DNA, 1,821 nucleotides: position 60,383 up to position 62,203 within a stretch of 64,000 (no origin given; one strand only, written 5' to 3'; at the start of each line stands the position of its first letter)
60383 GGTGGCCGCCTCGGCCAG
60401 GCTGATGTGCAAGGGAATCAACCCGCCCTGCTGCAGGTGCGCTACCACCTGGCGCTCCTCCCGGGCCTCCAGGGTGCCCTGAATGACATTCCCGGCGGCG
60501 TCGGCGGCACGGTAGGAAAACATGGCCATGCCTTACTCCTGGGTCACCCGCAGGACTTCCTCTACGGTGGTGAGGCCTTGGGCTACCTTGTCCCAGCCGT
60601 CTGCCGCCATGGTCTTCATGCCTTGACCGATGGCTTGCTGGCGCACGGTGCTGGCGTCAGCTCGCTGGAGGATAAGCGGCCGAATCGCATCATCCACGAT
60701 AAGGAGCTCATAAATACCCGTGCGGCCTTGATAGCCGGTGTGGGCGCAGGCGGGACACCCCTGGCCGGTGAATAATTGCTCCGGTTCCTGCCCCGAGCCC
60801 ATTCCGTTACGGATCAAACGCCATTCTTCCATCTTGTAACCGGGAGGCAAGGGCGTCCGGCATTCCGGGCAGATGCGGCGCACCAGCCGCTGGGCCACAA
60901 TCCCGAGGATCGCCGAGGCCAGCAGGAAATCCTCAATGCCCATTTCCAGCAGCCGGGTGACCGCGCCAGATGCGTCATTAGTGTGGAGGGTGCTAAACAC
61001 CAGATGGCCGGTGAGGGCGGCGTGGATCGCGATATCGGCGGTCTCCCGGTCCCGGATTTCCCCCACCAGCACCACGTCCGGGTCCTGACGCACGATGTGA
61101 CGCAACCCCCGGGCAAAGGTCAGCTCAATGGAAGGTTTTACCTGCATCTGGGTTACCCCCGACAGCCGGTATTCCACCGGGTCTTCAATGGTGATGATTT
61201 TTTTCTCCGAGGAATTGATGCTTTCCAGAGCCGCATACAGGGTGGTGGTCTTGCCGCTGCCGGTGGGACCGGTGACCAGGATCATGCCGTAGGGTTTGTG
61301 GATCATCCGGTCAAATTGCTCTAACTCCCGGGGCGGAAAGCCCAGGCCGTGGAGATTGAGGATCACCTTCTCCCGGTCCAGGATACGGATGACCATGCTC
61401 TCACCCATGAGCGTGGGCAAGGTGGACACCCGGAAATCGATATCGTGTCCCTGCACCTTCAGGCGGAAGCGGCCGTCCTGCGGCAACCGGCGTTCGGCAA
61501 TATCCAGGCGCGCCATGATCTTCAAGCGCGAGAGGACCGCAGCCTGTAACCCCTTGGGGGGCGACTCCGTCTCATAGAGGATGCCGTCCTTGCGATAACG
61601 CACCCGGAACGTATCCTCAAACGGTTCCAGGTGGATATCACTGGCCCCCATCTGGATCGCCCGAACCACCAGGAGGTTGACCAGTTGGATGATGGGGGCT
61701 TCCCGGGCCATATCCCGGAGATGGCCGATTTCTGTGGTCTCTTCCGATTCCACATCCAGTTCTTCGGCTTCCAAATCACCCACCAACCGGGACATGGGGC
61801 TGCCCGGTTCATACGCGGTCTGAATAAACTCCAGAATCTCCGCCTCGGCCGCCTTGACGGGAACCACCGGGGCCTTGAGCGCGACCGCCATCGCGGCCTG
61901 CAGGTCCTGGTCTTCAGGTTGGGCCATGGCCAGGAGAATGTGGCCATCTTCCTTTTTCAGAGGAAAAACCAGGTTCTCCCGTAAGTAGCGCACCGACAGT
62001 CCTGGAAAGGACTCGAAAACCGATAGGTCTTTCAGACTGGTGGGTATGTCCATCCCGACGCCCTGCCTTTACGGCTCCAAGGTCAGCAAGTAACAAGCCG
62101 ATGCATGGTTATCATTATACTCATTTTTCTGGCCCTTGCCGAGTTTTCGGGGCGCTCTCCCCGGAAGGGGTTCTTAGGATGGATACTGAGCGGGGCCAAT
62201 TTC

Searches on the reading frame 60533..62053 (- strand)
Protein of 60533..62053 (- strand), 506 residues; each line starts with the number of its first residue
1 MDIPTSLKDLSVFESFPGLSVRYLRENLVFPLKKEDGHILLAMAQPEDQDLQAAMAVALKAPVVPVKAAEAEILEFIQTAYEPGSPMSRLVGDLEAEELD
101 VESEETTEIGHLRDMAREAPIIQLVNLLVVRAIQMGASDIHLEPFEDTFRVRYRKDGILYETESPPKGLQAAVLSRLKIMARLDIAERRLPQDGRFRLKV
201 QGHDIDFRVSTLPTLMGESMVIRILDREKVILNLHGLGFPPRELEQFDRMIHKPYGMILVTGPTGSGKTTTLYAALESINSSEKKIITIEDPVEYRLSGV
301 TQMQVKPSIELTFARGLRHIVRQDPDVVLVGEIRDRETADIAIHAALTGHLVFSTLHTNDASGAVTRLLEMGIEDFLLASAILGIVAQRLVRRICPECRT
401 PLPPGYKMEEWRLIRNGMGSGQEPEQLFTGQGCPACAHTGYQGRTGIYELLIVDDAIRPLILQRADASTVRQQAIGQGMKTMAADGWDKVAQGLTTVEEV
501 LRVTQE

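Call 10: search_protein_families(library=pfam, proteins=[window:60533-62053:-], max_evalue=0.001)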
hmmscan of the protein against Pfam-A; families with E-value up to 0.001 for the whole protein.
window:60533-62053:- (506 aa): 5 families
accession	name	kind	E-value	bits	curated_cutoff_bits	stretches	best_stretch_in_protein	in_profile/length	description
PF00437.27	T2SSE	-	1.8e-143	478.1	24.9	1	117-502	4-370/370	Type II/IV secretion system protein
PF05157.20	MshEN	-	2.4e-10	40.7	23.1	1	11-83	16-86/90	MshEN domain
PF13191.12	AAA_16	-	4.7e-05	24.4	32.6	1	252-359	22-114/167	AAA ATPase domain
PF25199.1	nSTAND_NTPase5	-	0.00021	21.6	34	1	254-296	40-83/145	Novel STAND NTPase 5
PF13401.12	AAA_22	-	0.00043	21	27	0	255-294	5-44/130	AAA domain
